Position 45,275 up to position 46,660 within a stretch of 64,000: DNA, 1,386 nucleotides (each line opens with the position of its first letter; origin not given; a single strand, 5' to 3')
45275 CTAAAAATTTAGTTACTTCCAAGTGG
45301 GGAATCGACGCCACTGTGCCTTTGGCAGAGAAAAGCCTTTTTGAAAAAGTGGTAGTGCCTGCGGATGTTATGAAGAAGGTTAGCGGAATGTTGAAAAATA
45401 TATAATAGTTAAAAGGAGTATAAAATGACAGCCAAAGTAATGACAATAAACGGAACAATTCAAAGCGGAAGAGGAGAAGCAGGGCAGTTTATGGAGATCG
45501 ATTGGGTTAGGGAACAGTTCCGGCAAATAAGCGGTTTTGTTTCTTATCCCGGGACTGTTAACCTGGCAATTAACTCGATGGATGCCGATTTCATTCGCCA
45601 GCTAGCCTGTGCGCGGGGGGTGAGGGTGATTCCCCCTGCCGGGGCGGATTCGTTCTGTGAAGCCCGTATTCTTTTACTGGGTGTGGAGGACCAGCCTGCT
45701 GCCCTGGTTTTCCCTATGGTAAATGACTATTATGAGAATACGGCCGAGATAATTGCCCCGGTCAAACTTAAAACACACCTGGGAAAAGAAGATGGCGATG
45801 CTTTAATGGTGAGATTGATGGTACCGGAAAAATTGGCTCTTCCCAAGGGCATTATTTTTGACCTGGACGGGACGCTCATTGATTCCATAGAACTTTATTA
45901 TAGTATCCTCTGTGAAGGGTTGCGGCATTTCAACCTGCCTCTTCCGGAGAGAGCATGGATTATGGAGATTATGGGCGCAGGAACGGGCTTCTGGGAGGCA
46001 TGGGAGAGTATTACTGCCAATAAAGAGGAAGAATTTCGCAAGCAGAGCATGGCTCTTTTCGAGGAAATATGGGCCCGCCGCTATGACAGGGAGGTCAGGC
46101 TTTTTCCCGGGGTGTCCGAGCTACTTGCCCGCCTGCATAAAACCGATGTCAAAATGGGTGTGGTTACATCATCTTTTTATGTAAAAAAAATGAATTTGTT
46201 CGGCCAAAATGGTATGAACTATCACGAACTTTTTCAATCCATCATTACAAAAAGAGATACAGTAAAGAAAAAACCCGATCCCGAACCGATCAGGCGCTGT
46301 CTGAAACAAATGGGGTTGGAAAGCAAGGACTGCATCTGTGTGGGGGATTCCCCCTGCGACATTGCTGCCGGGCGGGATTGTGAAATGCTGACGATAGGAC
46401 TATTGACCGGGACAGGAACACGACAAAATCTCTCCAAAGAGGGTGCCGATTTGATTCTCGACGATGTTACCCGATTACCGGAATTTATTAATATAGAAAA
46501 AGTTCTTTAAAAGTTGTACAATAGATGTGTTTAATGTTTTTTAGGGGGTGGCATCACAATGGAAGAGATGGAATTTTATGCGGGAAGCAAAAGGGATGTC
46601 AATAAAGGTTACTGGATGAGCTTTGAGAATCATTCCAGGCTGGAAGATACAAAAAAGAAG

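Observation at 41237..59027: A co-localised supply chain for prenylated FMN wrapped around four UbiD-family (de)carboxylases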

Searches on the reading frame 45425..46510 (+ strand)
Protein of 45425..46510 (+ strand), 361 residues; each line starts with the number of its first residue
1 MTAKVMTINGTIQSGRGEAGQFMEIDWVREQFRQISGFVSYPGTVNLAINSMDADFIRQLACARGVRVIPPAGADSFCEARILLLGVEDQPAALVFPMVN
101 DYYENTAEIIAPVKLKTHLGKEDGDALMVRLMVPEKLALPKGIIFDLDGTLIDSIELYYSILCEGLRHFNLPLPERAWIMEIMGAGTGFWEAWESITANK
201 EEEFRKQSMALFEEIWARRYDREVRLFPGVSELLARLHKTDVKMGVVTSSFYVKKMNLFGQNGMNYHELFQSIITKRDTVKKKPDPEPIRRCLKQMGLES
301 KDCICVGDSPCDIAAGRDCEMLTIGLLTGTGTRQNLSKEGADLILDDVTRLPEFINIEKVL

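Call 3: search_protein_families(library=pfam, proteins=[window:45425-46510:+])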
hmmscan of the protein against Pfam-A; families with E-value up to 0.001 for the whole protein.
window:45425-46510:+ (361 aa): 5 families
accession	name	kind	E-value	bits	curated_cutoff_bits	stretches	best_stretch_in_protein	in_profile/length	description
PF13419.12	HAD_2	-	1.3e-34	120.3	23.8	1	143-325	1-177/178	Haloacid dehalogenase-like hydrolase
PF00702.32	Hydrolase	-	8.1e-23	82.2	26.4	1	141-318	2-189/191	haloacid dehalogenase-like hydrolase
PF01982.22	CTP-dep_RFKase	-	3.2e-21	76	25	1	13-130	2-120/121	Domain of unknown function DUF120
PF13242.12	Hydrolase_like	-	1.1e-09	38.5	22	1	282-350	3-74/75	HAD-hyrolase-like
PF12710.13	HAD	-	1e-07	33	27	1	143-316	1-188/189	haloacid dehalogenase-like hydrolase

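Call 5: search_protein_families(library=ncbifam, proteins=[window:45425-46510:+])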
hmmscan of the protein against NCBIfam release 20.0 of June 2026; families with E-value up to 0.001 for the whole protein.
window:45425-46510:+ (361 aa): 40 families (the best 25 are shown)
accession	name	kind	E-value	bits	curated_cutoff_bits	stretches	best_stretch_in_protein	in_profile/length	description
NF009804.0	PRK13288.1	equivalog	1.9e-31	109.2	218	1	142-354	5-209/215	pyrophosphatase PpaX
NF009695.0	PRK13222.1-2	equivalog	9.2e-30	103.8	225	1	140-356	6-223/226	phosphoglycolate phosphatase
NF009697.0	PRK13222.1-4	equivalog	4.9e-26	91.5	327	1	141-354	8-221/232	phosphoglycolate phosphatase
NF053653.1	InDiPhoBT2121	equivalog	9.3e-23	80.9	245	1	141-351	2-211/216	inorganic diphosphatase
TIGR01449.2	PGP_bact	equivalog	4.2e-22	78.7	180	1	143-353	1-211/213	phosphoglycolate phosphatase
TIGR03351.1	PhnX-like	hypoth_equivalog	4.9e-20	72.4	218.9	1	143-355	4-219/220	phosphonatase-like hydrolase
TIGR02253.1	CTE7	subfamily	1.6e-18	67.3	169.75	1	141-333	3-201/221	TIGR02253 family HAD-type hydrolase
NF009698.0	PRK13223.1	equivalog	2.4e-17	63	466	1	138-351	11-225/272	phosphoglycolate phosphatase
TIGR02009.1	PGMB-YQAB-SF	subfamily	3.6e-17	63.2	153.35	1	141-323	2-183/186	beta-phosphoglucomutase family hydrolase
TIGR01454.1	AHBA_synth_RP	hypoth_equivalog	1.4e-16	60.8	246.65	1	219-351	69-199/205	AHBA synthesis associated protein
NF009694.0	PRK13222.1-1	equivalog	4.3e-16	59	415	1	202-350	88-234/252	phosphoglycolate phosphatase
NF010762.0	PRK14165.1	equivalog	8.2e-16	58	279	1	4-132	89-218/224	winged helix-turn-helix domain-containing protein/riboflavin kinase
NF009696.0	PRK13222.1-3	equivalog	2.2e-15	57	359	1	141-352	4-213/223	N-acetylmuramic acid 6-phosphate phosphatase MupP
TIGR01422.2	phosphonatase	equivalog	5.6e-15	55.3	220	1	192-329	64-202/251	phosphonoacetaldehyde hydrolase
NF040694.1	ribK_Meth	equivalog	1.4e-13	51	168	1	6-130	1-126/127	CTP-dependent riboflavin kinase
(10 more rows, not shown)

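Call 12: find_homologous_proteins(query=window:45425-46507:+, max_evalue=0.00001)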
Query window:45425-46507:+ (361 aa): 2296 proteins with E <= 0.00001 among 5729 candidates; the best 120 are listed.
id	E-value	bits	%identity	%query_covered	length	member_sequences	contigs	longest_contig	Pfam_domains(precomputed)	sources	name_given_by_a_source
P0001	1.1e-242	823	100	100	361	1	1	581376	PF13419.13,PF01982.23,PF00702.33,PF13242.13,PF12710.14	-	-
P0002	1.5e-228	776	94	100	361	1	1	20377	PF13419.13,PF01982.23,PF00702.33,PF13242.13,PF12710.14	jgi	-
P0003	1.5e-178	612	72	99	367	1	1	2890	PF13419.13,PF01982.23,PF00702.33,PF13242.13,PF12710.14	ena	-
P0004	1.1e-170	586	71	99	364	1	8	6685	PF13419.13,PF01982.23,PF00702.33,PF13242.13,PF12710.14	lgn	-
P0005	2.3e-168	578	70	99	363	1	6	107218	PF13419.13,PF01982.23,PF00702.33,PF13242.13,PF12710.14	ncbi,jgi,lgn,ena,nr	ncbi:MAG: HAD-IA family hydrolase [Firmicutes bacterium]|nr:HAD-IA family hydrolase [Bacillota bacte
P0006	8.9e-166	570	69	99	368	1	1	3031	PF13419.13,PF01982.23,PF00702.33,PF13242.13,PF12710.14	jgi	jgi:HAD superfamily hydrolase (TIGR01509 family)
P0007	4.9e-160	551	66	99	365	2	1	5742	PF13419.13,PF01982.23,PF00702.33,PF13242.13,PF12710.14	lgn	-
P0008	4.5e-151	521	64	99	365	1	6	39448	PF13419.13,PF01982.23,PF00702.33,PF13242.13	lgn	-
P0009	1.3e-132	460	55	99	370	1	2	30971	PF13419.13,PF01982.23,PF00702.33,PF13242.13,PF12710.14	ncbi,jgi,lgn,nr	ncbi:MAG: DUF120 domain-containing protein [Dethiobacter sp.]|jgi:HAD superfamily hydrolase (TIGR015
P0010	2.1e-132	460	56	99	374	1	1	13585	PF13419.13,PF01982.23,PF00702.33,PF13242.13,PF12710.14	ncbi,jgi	jgi:HAD superfamily hydrolase (TIGR01549 family)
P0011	6.0e-128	445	57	96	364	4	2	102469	PF13419.13,PF01982.23,PF00702.33,PF13242.13,PF12710.14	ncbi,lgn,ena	-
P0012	2.2e-127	443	55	99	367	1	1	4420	PF13419.13,PF01982.23,PF00702.33,PF13242.13,PF12710.14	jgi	-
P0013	1.8e-125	437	71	75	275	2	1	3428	PF13419.13,PF01982.23,PF00702.33,PF12710.14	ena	-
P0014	1.3e-123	431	55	96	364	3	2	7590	PF13419.13,PF01982.23,PF00702.33,PF13242.13,PF12710.14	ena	-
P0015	1.2e-119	418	53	98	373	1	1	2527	PF13419.13,PF01982.23,PF00702.33,PF13242.13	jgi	jgi:HAD superfamily hydrolase (TIGR01509 family)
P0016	5.4e-119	416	51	99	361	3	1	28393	PF13419.13,PF01982.23,PF00702.33,PF13242.13,PF12710.14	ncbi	-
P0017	7.4e-118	412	52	99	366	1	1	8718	PF13419.13,PF01982.23,PF00702.33,PF13242.13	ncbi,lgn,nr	ncbi:MAG: HAD-IA family hydrolase [Bacillota bacterium]|nr:HAD-IA family hydrolase [Bacillota bacter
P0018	3.1e-117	410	52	98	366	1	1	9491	PF13419.13,PF01982.23,PF00702.33,PF13242.13,PF12710.14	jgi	-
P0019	4.0e-116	406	52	96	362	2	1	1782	PF13419.13,PF01982.23,PF00702.33,PF13242.13,PF12710.14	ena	-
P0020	1.2e-115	405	52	98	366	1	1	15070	PF13419.13,PF01982.23,PF00702.33,PF13242.13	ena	-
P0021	2.7e-114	400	50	98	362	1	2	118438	PF13419.13,PF01982.23,PF00702.33,PF13242.13,PF12710.14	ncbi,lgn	ncbi:MAG: HAD-IA family hydrolase [Bacillota bacterium]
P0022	2.9e-114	400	49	98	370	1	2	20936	PF13419.13,PF01982.23,PF00702.33,PF13242.13,PF12710.14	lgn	-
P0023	4.9e-114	399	50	97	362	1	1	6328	PF13419.13,PF01982.23,PF00702.33,PF13242.13,PF12710.14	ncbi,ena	-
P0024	5.8e-114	399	51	97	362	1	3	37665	PF13419.13,PF01982.23,PF00702.33,PF13242.13,PF12710.14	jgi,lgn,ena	-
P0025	1.3e-112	395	51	97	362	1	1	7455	PF13419.13,PF01982.23,PF00702.33,PF13242.13,PF12710.14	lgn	-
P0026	2.4e-112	394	50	98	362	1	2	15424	PF13419.13,PF01982.23,PF00702.33,PF13242.13,PF12710.14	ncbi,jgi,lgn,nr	ncbi:MAG TPA: hypothetical protein DCQ14_00430 [Firmicutes bacterium]|nr:hypothetical protein [Bacil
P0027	7.0e-112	392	49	98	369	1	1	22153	PF13419.13,PF01982.23,PF00702.33,PF13242.13,PF12710.14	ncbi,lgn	-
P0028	8.5e-112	392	50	96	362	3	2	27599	PF13419.13,PF01982.23,PF00702.33,PF13242.13,PF12710.14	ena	-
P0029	1.4e-111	391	48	99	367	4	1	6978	PF13419.13,PF01982.23,PF00702.33,PF13242.13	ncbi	-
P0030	1.6e-111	391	52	96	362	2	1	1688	PF13419.13,PF01982.23,PF00702.33,PF13242.13,PF12710.14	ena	-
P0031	2.0e-111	391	48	97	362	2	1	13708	PF13419.13,PF01982.23,PF00702.33,PF13242.13,PF12710.14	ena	-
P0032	2.2e-111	391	50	96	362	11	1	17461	PF13419.13,PF01982.23,PF00702.33,PF13242.13,PF12710.14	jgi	-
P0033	3.2e-111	390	50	98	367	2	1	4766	PF13419.13,PF01982.23,PF00702.33,PF13242.13,PF12710.14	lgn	-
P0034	2.9e-110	387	49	97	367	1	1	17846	PF13419.13,PF01982.23,PF00702.33,PF13242.13,PF12710.14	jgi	-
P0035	2.1e-109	384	49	98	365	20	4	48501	PF13419.13,PF01982.23,PF00702.33,PF13242.13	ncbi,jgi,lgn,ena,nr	ncbi:MAG: HAD-IA family hydrolase [Firmicutes bacterium]|jgi:HAD superfamily hydrolase (TIGR01549 fa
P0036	2.6e-109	384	49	96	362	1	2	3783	PF13419.13,PF01982.23,PF00702.33,PF13242.13,PF12710.14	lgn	-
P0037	9.7e-109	382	48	95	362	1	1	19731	PF13419.13,PF01982.23,PF00702.33,PF13242.13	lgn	-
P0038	1.5e-108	381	48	97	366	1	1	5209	PF13419.13,PF01982.23,PF00702.33,PF13242.13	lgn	-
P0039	9.1e-107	375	49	96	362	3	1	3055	PF13419.13,PF01982.23,PF00702.33,PF13242.13,PF12710.14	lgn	-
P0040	2.3e-106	374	48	99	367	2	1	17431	PF13419.13,PF01982.23,PF00702.33,PF13242.13,PF12710.14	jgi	-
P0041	4.1e-104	367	48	98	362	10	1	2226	PF13419.13,PF01982.23,PF00702.33,PF13242.13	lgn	-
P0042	4.3e-104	367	46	98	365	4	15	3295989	PF13419.13,PF01982.23,PF00702.33,PF13242.13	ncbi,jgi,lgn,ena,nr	ncbi:MAG TPA: HAD-IA family hydrolase [Firmicutes bacterium]|jgi:HAD superfamily hydrolase (TIGR0154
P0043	2.4e-103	364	49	96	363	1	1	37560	PF13419.13,PF01982.23,PF00702.33,PF13242.13,PF12710.14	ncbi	-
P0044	7.9e-54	201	35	97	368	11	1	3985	PF13419.13,PF01982.23,PF00702.33,PF13242.13,PF12710.14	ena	-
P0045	9.3e-54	201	34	99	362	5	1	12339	PF13419.13,PF01982.23,PF00702.33,PF13242.13,PF12710.14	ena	-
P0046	2.2e-53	200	35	97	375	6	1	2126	PF13419.13,PF01982.23,PF00702.33,PF13242.13,PF12710.14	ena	-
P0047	3.4e-49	186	34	96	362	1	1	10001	PF13419.13,PF01982.23,PF00702.33,PF13242.13,PF12710.14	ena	-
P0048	5.1e-49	186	32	99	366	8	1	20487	PF13419.13,PF01982.23,PF00702.33,PF13242.13,PF12710.14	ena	-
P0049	5.6e-49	185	34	98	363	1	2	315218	PF13419.13,PF01982.23,PF00702.33,PF13242.13,PF12710.14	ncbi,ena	-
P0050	3.2e-48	183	31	97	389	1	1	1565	PF13419.13,PF01982.23,PF00702.33,PF13242.13,PF12710.14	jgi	jgi:HAD superfamily hydrolase (TIGR01549 family)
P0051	4.4e-48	182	32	98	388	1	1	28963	PF13419.13,PF01982.23,PF00702.33,PF13242.13,PF12710.14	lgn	-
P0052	6.2e-47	179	34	96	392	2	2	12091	PF13419.13,PF01982.23,PF00702.33,PF13242.13,PF12710.14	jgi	jgi:HAD superfamily hydrolase (TIGR01509 family)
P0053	3.0e-46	176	32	97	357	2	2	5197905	PF13419.13,PF01982.23,PF00702.33,PF13242.13,PF12710.14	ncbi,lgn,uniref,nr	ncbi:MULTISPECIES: DUF120 domain-containing protein [Desulfobacula]|uniref:phosphoglycolate phosphat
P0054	8.2e-46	175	33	98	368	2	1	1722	PF13419.13,PF01982.23,PF00702.33,PF13242.13,PF12710.14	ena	-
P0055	7.8e-45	172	33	95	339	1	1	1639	PF13419.13,PF01982.23,PF00702.33,PF13242.13,PF12710.14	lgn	-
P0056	1.8e-44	171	34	96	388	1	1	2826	PF13419.13,PF01982.23,PF00702.33,PF13242.13,PF12710.14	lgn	-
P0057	2.1e-44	170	31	97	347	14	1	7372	PF13419.13,PF01982.23,PF00702.33,PF13242.13,PF12710.14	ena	-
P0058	1.1e-43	168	33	91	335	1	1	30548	PF13419.13,PF01982.23,PF00702.33,PF13242.13,PF12710.14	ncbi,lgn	-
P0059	1.4e-39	154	30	60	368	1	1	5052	PF13419.13,PF01982.23,PF00702.33,PF13242.13,PF12710.14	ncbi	-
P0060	4.2e-36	143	30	98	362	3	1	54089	PF13419.13,PF01982.23,PF00702.33,PF13242.13,PF12710.14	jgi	-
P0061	3.8e-35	140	29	58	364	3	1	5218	PF13419.13,PF01982.23,PF00702.33,PF13242.13,PF12710.14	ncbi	-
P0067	1.9e-32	131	29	58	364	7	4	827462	PF13419.13,PF01982.23,PF00702.33,PF13242.13,PF12710.14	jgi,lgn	-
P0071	3.7e-32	130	38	60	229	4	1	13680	PF13419.13,PF00702.33,PF13242.13,PF12710.14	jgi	jgi:HAD superfamily hydrolase (TIGR01662 family)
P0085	7.6e-30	122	34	60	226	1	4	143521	PF13419.13,PF00702.33,PF13242.13,PF12710.14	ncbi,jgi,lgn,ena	-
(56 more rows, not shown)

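Call 13: find_encoding_contigs(protein=P0053, flank=10000, max_places=2)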
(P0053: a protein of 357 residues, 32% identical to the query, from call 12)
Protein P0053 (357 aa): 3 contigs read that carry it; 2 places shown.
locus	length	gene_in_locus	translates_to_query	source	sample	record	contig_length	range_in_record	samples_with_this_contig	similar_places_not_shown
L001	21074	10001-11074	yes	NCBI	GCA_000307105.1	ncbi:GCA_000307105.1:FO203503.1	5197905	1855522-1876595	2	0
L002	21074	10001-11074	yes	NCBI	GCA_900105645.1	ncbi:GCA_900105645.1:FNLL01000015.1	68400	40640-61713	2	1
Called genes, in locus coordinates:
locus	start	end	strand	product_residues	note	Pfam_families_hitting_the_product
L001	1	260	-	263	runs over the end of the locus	PF02634:FdhD-NarQ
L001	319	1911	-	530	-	PF00496:SBP_bac_5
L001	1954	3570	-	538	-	PF03193:RsgA_GTPase (faint), PF00005:ABC_tran, PF05621:TniB (faint), PF13401:AAA_22 (faint), PF13555:AAA_29 (faint), PF02463:SMC_N, PF00005:ABC_tran, PF08352:oligo_HPY (weak), +2 more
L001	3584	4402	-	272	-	PF12911:OppC_N (weak), PF00528:BPD_transp_1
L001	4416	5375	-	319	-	PF19300:BPD_transp_1_N, PF00528:BPD_transp_1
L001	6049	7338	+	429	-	PF04055:Radical_SAM (weak)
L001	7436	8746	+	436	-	PF03951:Gln-synt_N, PF00120:Gln-synt_C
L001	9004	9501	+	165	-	PF22381:Staph_reg_Sar_Rot, PF01978:TrmB (weak), PF01047:MarR, PF12802:MarR_2, PF13463:HTH_27 (weak), PF13412:HTH_24, PF13601:HTH_34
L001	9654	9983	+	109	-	-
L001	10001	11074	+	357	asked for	PF01982:CTP-dep_RFKase, PF00702:Hydrolase, PF12710:HAD (weak), PF13419:HAD_2, PF13242:Hydrolase_like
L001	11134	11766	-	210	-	PF00300:His_Phos_1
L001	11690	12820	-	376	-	PF12804:NTP_transf_3, PF01966:HD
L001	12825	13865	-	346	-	PF00994:MoCF_biosynth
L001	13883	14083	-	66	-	PF02597:ThiS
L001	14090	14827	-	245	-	PF00899:ThiF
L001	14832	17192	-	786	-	PF01315:Ald_Xan_dh_C, PF02738:MoCoBD_1, PF20256:MoCoBD_2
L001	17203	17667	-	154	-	PF00111:Fer2, PF01799:Fer2_2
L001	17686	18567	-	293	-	PF00941:FAD_binding_5, PF03450:CO_deh_flav_C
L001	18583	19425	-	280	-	PF09339:HTH_IclR, PF01614:IclR_C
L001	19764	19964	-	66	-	-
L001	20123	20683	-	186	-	PF01590:GAF, PF13185:GAF_2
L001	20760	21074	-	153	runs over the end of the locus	PF00582:Usp (weak)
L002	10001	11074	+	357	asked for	PF01982:CTP-dep_RFKase, PF00702:Hydrolase, PF12710:HAD (weak), PF13419:HAD_2, PF13242:Hydrolase_like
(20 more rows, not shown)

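Call 14: find_encoding_contigs(protein=P0042, flank=10000, max_places=2)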
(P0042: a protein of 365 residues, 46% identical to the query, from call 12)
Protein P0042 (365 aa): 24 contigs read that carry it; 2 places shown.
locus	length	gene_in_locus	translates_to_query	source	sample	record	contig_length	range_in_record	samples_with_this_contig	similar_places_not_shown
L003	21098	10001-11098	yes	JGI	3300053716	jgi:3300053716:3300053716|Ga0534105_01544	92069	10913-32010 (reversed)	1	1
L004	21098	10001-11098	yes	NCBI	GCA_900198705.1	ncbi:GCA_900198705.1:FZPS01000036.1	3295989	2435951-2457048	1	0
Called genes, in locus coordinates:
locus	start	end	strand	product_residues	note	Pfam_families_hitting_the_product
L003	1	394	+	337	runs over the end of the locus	PF00557:Peptidase_M24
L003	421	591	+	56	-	-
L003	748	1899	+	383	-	PF00465:Fe-ADH, PF13685:Fe-ADH_2, PF25137:ADH_Fe_C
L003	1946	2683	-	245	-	-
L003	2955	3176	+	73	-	-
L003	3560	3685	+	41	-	-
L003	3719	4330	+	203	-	PF05175:MTS (weak), PF13489:Methyltransf_23, PF01209:Ubie_methyltran, PF13847:Methyltransf_31, PF08241:Methyltransf_11, PF08242:Methyltransf_12, PF13649:Methyltransf_25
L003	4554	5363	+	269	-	PF09084:NMT1, PF12974:Phosphonate-bd (weak), PF13379:NMT1_2 (weak)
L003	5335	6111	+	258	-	PF00528:BPD_transp_1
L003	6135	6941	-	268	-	PF01522:Polysacc_deac_1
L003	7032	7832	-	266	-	PF01978:TrmB (weak), PF09339:HTH_IclR, PF01614:IclR_C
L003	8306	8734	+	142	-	PF21758:LpdD_chaperone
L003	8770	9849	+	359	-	PF01070:FMN_dh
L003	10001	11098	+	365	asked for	PF01982:CTP-dep_RFKase, PF00702:Hydrolase, PF13419:HAD_2, PF13242:Hydrolase_like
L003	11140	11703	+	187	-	-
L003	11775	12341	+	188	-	PF02441:Flavoprotein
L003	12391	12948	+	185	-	PF28549:NDPSase_N, PF00293:NUDIX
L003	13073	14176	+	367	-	PF00155:Aminotran_1_2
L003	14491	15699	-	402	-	PF05239:PRC (weak)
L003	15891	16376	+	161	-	PF02367:TsaE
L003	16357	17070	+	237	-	PF00814:TsaD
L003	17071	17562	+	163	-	PF13302:Acetyltransf_3, PF00583:Acetyltransf_1, PF13673:Acetyltransf_10, PF13508:Acetyltransf_7, PF08445:FR47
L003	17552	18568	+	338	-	PF02543:Carbam_trans_N (faint), PF00814:TsaD, PF22521:HypF_C_2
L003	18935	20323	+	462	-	PF01225:Mur_ligase, PF08245:Mur_ligase_M, PF02875:Mur_ligase_C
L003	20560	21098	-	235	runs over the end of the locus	PF13676:TIR_2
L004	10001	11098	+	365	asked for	PF01982:CTP-dep_RFKase, PF00702:Hydrolase, PF13419:HAD_2, PF13242:Hydrolase_like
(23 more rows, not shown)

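Call 17: find_related_loci(query=A1, collection=genome_contigs, flank=10000)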
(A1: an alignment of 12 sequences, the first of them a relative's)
Query A1 (361 aa) in genome_contigs; peptide patterns used: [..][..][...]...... (x = any residue, [..] = any of these).
600 stretches matched a pattern (row limit reached: there are more); 462 encode a relative of the query (tblastn E <= 1e-3); the best 80 are kept; 80 distinct loci.
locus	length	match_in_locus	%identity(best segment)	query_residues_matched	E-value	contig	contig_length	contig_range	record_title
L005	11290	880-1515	31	142-351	2e-30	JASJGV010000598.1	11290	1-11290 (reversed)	MAG: Desulfobacterales bacterium isolate ChS5.bin.23 ChesSed_k141_593072, whole genome shotgun sequence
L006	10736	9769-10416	29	141-361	2e-24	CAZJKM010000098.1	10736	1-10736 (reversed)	MAG TPA_asm: uncultured Sphingobacteriaceae bacterium isolate SRP344714_co1_277 genome assembly, contig: NODE_11151_leng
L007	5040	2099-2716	32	141-352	4e-24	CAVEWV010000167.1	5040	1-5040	Acutalibacteraceae bacterium isolate G02622-L1_cleanbin_000007 genome assembly, contig: Spades_G02622-L1_contig_7154, wh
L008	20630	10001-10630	31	140-356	2e-23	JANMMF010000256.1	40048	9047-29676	MAG: Gemmatimonadota bacterium isolate OTE_58_metabat_549 OTE_58_k141_5739786, whole genome shotgun sequence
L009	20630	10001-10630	29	140-355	3e-23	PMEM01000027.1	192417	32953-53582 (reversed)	MAG: Gemmatimonadetes bacterium isolate fen_1247 73.20120700_E1X.16_contig_66, whole genome shotgun sequence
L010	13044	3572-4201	32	140-356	8e-23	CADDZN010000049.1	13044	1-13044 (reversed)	unidentified bacterium isolate 29 genome assembly, contig: NODE_3414_length_13044_cov_4.010684, whole genome shotgun seq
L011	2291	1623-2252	32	140-356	2e-22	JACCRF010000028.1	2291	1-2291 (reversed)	MAG: Gemmatimonadaceae bacterium isolate MGR_bin15 SD2897-2912_k127_3275574, whole genome shotgun sequence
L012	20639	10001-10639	26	141-358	9e-22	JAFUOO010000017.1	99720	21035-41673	MAG: Clostridia bacterium isolate RGIG4683 Roe_deer_Rectum-5__c3213, whole genome shotgun sequence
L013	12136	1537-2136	32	139-341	8e-22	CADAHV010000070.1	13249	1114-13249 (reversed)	MAG: uncultured Erysipelotrichaceae bacterium isolate RUG13309 genome assembly, contig: RUG13309_asm_70, whole genome sh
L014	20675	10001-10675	29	130-357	4e-20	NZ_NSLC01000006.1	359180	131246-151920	Afifella sp. IM 167 scaffold0006, whole genome shotgun sequence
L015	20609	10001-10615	29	143-355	5e-20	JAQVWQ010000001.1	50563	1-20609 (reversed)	MAG: Clostridia bacterium isolate STF2_106 NODE_1276_length_50563_cov_8.667995_Sandtown_F2, whole genome shotgun sequenc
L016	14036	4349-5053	28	121-355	9e-20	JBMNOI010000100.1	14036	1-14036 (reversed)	MAG: Anaerolineae bacterium isolate SBF912SR2HQ0070 scaffold_19031_c1, whole genome shotgun sequence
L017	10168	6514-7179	29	130-356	8e-20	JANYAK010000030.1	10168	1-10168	MAG: Coriobacteriia bacterium isolate GL140_5_metabat_287 GL140_5_k141_3706758, whole genome shotgun sequence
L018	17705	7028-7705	26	93-348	3e-19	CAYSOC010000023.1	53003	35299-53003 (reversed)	MAG TPA_asm: uncultured Anaerolineaceae bacterium isolate binchicken_co322_217 genome assembly, contig: NODE_1144_length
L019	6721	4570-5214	28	138-351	5e-19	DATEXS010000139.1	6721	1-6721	MAG TPA_asm: Anaerolineae bacterium isolate SMAG_U8425 k141_953071, whole genome shotgun sequence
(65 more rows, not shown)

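Call 23: find_encoding_contigs(protein=P0005, flank=10000, max_places=1)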
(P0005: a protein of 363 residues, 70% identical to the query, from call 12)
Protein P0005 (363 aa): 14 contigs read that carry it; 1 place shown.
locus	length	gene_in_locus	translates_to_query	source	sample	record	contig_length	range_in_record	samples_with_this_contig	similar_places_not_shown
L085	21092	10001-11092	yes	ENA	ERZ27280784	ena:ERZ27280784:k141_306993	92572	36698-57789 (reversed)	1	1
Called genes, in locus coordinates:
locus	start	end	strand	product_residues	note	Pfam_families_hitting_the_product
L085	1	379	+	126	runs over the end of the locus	-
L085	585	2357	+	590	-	PF08450:SGL (faint), PF24249:DUF7452 (faint), PF24684:Vgb_lyase (faint), PF07494:Reg_prop (faint), PF07833:Cu_amine_oxidN1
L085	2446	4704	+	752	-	PF04773:FecR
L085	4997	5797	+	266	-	PF01797:Y1_Tnp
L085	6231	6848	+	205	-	-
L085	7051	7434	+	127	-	PF21758:LpdD_chaperone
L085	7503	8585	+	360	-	PF01070:FMN_dh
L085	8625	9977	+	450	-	PF20695:UbiD_N, PF01977:UbiD, PF20696:UbiD_C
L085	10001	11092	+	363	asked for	PF01982:CTP-dep_RFKase, PF00702:Hydrolase, PF12710:HAD, PF13419:HAD_2, PF13242:Hydrolase_like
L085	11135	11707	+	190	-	-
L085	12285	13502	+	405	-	PF06792:UPF0261, PF23189:UPF0261_C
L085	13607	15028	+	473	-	PF20695:UbiD_N, PF01977:UbiD, PF20696:UbiD_C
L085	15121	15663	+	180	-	PF00702:Hydrolase (faint), PF08282:Hydrolase_3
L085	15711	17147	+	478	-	PF20695:UbiD_N, PF01977:UbiD, PF20696:UbiD_C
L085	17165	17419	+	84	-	PF09662:Phenyl_P_gamma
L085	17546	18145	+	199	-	PF02441:Flavoprotein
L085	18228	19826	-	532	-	PF01590:GAF, PF13185:GAF_2, PF13487:HD_5, PF01966:HD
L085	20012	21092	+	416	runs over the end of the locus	PF09587:PGA_cap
